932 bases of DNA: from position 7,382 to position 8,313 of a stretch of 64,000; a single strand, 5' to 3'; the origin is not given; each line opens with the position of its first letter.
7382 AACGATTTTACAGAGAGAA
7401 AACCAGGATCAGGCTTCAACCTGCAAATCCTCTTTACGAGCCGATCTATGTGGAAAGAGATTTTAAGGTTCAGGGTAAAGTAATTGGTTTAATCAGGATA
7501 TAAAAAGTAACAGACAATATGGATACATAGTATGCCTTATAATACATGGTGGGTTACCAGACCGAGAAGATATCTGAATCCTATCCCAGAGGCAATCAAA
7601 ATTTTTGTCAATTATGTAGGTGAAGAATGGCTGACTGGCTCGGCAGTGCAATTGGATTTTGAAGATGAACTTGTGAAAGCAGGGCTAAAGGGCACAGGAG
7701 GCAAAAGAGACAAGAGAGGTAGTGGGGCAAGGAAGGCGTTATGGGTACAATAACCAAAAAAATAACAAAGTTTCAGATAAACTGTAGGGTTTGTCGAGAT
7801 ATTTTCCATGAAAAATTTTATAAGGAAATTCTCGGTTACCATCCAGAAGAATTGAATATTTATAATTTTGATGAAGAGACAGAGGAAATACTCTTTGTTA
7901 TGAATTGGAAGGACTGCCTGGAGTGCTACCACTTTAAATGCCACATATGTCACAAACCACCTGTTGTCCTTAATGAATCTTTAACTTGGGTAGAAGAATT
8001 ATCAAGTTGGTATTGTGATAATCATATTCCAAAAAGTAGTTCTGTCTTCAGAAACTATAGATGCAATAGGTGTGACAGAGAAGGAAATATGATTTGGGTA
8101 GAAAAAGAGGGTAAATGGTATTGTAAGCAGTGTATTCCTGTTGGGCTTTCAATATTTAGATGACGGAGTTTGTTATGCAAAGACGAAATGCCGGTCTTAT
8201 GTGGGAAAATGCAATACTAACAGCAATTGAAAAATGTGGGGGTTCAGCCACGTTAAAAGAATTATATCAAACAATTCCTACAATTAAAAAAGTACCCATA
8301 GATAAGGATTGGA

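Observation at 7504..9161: Low-GC three-gene cassette directly downstream of lexA: small ORF, multi-CxxC zinc-ribbon protein and Mrr_N-like winged-helix protein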

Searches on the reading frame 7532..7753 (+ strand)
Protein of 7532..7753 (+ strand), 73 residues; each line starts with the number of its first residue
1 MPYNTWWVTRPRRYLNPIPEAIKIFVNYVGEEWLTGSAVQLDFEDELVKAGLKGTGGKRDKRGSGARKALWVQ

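Call 3: search_protein_families(library=pfam, proteins=[window:7532-7753:+], max_evalue=1)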
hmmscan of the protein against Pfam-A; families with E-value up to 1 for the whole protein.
window:7532-7753:+ (73 aa): 0 families

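Call 4: search_protein_families(library=padloc, proteins=[window:7532-7753:+], max_evalue=1)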
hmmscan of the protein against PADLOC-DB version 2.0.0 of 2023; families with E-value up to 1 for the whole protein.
window:7532-7753:+ (73 aa): 0 families

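Call 5: search_protein_families(library=ncbifam, proteins=[window:7532-7753:+], max_evalue=1)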
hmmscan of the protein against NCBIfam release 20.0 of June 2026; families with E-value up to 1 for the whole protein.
window:7532-7753:+ (73 aa): 0 families

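Call 6: search_protein_families(library=phrogs, proteins=[window:7532-7753:+], max_evalue=1)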
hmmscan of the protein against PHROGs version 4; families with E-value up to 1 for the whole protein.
window:7532-7753:+ (73 aa): 0 families

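Call 61: search_protein_families(library=padloc, proteins=[window:7532-7750:+], max_evalue=1)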
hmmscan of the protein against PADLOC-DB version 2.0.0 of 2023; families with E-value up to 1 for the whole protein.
window:7532-7750:+ (73 aa): 0 families

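Call 78: search_dna_similar(query=window:7532-7750:+, collection=plasmids, mode=protein, max_evalue=0.1, max_rows=10)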
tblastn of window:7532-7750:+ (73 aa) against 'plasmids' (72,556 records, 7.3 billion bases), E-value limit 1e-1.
No match.

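Call 84: search_protein_families(library=pfam, proteins=[P0101, P0100, P0102], max_evalue=0.1)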
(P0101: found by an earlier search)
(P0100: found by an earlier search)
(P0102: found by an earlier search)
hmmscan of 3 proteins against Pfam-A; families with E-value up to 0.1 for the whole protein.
P0101 (569 aa): 2 families
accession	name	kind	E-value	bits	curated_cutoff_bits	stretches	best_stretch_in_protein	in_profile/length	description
PF09491.16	RE_AlwI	-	7.8e-08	32.1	23.1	1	77-203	4-132/441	AlwI restriction endonuclease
PF09254.17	FokI_cleav_dom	-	0.015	15.2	25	1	457-555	71-183/188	FokI, cleavage domain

P0100 (495 aa): 2 families
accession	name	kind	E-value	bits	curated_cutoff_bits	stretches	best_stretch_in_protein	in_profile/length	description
PF09491.16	RE_AlwI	-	7.3e-08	32.2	23.1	1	4-129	5-132/441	AlwI restriction endonuclease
PF09254.17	FokI_cleav_dom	-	0.011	15.7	25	1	383-481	71-183/188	FokI, cleavage domain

P0102 (490 aa): 3 families
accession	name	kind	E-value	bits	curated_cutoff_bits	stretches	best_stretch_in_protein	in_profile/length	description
PF09491.16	RE_AlwI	-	3.4e-06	26.8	23.1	1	82-203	9-132/441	AlwI restriction endonuclease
PF25481.1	Nucleoprot-TPR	-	0.032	14.7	27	1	167-199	28-59/80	Nucleoprotein TPR-like domain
PF09661.15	DUF2398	-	0.059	12.9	26.9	0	299-341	16-57/363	Protein of unknown function (DUF2398)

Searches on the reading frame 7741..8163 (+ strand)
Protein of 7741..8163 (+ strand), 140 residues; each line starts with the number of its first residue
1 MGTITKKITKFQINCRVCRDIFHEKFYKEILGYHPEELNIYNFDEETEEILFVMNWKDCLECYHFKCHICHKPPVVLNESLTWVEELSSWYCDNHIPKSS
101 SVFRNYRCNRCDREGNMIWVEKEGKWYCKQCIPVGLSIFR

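Call 3: search_protein_families(library=pfam, proteins=[window:7741-8163:+], max_evalue=1)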
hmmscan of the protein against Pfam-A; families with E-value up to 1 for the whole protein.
window:7741-8163:+ (140 aa): 2 families
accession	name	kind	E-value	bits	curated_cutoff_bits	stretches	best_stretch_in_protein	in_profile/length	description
PF00412.28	LIM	-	0.026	15.2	22.9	1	107-131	28-53/58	LIM domain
PF24258.1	DUF7459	-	0.057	14.1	27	1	105-130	75-100/105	Domain of unknown function (DUF7459)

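Call 4: search_protein_families(library=padloc, proteins=[window:7741-8163:+], max_evalue=1)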
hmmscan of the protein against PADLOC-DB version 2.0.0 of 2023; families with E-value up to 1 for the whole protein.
window:7741-8163:+ (140 aa): 1 family
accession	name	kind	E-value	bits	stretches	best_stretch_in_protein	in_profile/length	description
PDLC03725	oMTase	-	0.021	11.7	1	23-105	111-189/423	orphan methyltransferase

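Call 5: search_protein_families(library=ncbifam, proteins=[window:7741-8163:+], max_evalue=1)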
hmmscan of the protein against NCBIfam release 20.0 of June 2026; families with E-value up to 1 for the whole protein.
window:7741-8163:+ (140 aa): 1 family
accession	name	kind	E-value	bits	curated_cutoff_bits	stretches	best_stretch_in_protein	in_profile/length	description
NF004424.0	PRK05766.1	equivalog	0.054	13.3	54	1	106-131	17-40/54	30S ribosomal protein S14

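Call 6: search_protein_families(library=phrogs, proteins=[window:7741-8163:+], max_evalue=1)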
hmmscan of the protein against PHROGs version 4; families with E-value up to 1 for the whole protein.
window:7741-8163:+ (140 aa): 2 families
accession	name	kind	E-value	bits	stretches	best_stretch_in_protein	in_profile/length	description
phrog_38315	-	unknown function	0.1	13.9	1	45-71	3-28/60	-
phrog_13474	-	unknown function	0.39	12.1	1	91-131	19-59/73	-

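Call 34: find_homologous_proteins(query=window:7741-8160:+, max_evalue=0.01)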
Query window:7741-8160:+ (140 aa): 1 proteins with E <= 0.01 among 4 candidates.
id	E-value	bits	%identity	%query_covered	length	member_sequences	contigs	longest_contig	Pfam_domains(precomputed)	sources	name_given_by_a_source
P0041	7.6e-79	281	85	100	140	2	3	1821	-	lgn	-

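Call 35: find_encoding_contigs(protein=P0041, flank=6000, max_places=5)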
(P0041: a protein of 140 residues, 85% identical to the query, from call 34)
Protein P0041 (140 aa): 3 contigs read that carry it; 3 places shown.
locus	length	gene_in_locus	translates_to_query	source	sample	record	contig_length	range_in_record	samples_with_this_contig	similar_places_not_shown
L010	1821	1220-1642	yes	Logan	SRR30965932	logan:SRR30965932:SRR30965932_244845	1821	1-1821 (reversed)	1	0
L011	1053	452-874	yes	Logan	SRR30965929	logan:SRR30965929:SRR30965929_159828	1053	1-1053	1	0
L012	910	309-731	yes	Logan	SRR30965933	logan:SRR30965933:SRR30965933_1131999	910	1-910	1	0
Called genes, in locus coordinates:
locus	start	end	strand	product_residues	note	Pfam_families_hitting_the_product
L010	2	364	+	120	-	?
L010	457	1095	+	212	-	PF01170:UPF0020 (faint), PF01555:N6_N4_Mtase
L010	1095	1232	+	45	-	-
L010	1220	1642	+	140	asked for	-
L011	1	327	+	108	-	?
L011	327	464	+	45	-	-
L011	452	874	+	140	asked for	-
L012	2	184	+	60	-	?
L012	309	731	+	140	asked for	-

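Call 58: find_related_loci(query=A4, collection=metagenome_contigs, flank=8000)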
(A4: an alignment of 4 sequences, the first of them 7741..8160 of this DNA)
Query A4 (140 aa) in metagenome_contigs; peptide patterns used: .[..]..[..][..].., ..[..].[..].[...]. (x = any residue, [..] = any of these).
184 stretches matched a pattern; 2 encode a relative of the query (tblastn E <= 1e-3); 2 distinct loci.
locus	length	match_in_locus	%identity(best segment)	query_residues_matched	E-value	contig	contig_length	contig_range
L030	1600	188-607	32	4-140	5e-21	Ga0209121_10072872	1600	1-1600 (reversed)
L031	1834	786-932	38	59-116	2e-6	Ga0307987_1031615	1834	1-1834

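Call 61: search_protein_families(library=padloc, proteins=[L030:2-166:+, L010:2-361:+, L010:457-1092:+], max_evalue=1)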
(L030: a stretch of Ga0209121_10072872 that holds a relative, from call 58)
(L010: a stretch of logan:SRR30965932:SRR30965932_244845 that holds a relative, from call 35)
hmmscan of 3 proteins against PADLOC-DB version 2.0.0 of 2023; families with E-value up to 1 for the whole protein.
L030:2-166:+ (55 aa): 1 family
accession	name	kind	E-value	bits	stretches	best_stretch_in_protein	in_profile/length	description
PDLC03504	REase_II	-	0.0018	15.2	1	1-39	97-137/540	Type II restriction enzyme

L010:2-361:+ (120 aa): 1 family
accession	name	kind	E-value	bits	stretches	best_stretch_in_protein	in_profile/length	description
PDLC03275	MTase_II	-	0.0017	15.9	1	2-69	254-320/343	Type II methyltransferase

L010:457-1092:+ (212 aa): 77 families (the best 25 are shown)
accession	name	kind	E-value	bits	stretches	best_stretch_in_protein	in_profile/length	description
PDLC03371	MTase_II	-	3.6e-38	129.6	2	144-211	187-254/260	Type II methyltransferase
PDLC03299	MTase_II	-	4.5e-29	99.9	2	146-210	194-258/296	Type II methyltransferase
PDLC03228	MTase_II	-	1.3e-28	98.4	1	9-210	4-206/227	Type II methyltransferase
PDLC03320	MTase_II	-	1.5e-28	97.8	2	140-211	205-276/289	Type II methyltransferase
PDLC03216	MTase_II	-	6e-27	92.6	2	142-211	188-257/364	Type II methyltransferase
PDLC03353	MTase_II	-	8.2e-27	92.4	2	146-209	187-250/260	Type II methyltransferase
PDLC03738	oMTase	-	1.2e-24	84.7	2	140-211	196-267/376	orphan methyltransferase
PDLC03251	MTase_II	-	5.6e-24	82.9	2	148-209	205-266/282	Type II methyltransferase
PDLC03387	MTase_II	-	1.9e-23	81.1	2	141-210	209-276/289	Type II methyltransferase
PDLC03350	MTase_II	-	1.6e-22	78.3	2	137-210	223-296/312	Type II methyltransferase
PDLC03339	MTase_II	-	9.4e-21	72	2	147-210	209-272/399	Type II methyltransferase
PDLC03265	MTase_II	-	5.9e-20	70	2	147-210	266-329/333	Type II methyltransferase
PDLC03241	MTase_II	-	1.5e-19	68.2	2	148-210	372-434/447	Type II methyltransferase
PDLC03295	MTase_II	-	2.1e-19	68.1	2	143-211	199-268/292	Type II methyltransferase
PDLC03714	oMTase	-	1.1e-18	65.6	2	146-211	194-259/279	orphan methyltransferase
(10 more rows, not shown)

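Call 68: search_protein_representatives(protein=window:7741-8160:+)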
Query: 140 residues. Proteins with E-value up to 0.001 (for the whole library): 2; up to 1e-10: 2; up to 1e-30: 1. The best 2 are listed.
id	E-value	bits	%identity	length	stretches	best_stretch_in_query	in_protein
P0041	2.4e-79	280.9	85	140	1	1-140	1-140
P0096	9.2e-11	58.0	33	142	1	25-140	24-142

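Call 84: search_protein_families(library=pfam, proteins=[P0101, P0100, P0102], max_evalue=0.1)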
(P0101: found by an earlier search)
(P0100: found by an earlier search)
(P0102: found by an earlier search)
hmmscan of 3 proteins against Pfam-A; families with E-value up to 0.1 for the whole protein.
P0101 (569 aa): 2 families
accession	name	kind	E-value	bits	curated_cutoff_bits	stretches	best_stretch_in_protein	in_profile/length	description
PF09491.16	RE_AlwI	-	7.8e-08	32.1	23.1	1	77-203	4-132/441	AlwI restriction endonuclease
PF09254.17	FokI_cleav_dom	-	0.015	15.2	25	1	457-555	71-183/188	FokI, cleavage domain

P0100 (495 aa): 2 families
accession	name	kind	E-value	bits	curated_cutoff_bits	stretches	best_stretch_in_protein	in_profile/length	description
PF09491.16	RE_AlwI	-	7.3e-08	32.2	23.1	1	4-129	5-132/441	AlwI restriction endonuclease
PF09254.17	FokI_cleav_dom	-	0.011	15.7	25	1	383-481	71-183/188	FokI, cleavage domain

P0102 (490 aa): 3 families
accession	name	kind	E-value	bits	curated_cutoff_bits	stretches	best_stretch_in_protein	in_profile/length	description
PF09491.16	RE_AlwI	-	3.4e-06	26.8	23.1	1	82-203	9-132/441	AlwI restriction endonuclease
PF25481.1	Nucleoprot-TPR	-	0.032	14.7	27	1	167-199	28-59/80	Nucleoprotein TPR-like domain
PF09661.15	DUF2398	-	0.059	12.9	26.9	0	299-341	16-57/363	Protein of unknown function (DUF2398)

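Call 93: search_solved_structures(query=A4, max_evalue=10)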
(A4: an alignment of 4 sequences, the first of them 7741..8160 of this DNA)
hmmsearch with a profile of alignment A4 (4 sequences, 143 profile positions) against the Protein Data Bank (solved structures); distinct sequences matched with E-value up to 10: 5.
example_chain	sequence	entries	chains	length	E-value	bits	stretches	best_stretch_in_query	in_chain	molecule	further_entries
1ul5_A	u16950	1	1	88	0.17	15.2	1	95-134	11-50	squamosa promoter binding protein-like 7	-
1ctl_A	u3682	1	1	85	0.26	14.6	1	94-137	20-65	AVIAN CYSTEINE RICH PROTEIN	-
1cxx_A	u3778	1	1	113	0.53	13.6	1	99-137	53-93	CYSTEINE AND GLYCINE-RICH PROTEIN CRP2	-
1ibi_A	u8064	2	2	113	0.89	12.9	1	99-137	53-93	CYSTEINE-RICH PROTEIN 2 | CYSTEINE AND GLYCINE-RICH PROTEIN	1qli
2dar_A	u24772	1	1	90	1.1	12.6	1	56-102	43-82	PDZ and LIM domain protein 5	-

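Call 108: search_dna_similar(query=window:7741-8160:+, collection=phages, mode=protein, max_evalue=0.01, max_rows=10)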
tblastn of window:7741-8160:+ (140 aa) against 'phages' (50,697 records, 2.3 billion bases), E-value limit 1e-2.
No match.

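Call 109: search_dna_similar(query=window:7741-8160:+, collection=plasmids, mode=protein, max_evalue=0.01, max_rows=10)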
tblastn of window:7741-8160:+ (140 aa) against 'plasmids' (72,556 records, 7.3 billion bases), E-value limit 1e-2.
No match.
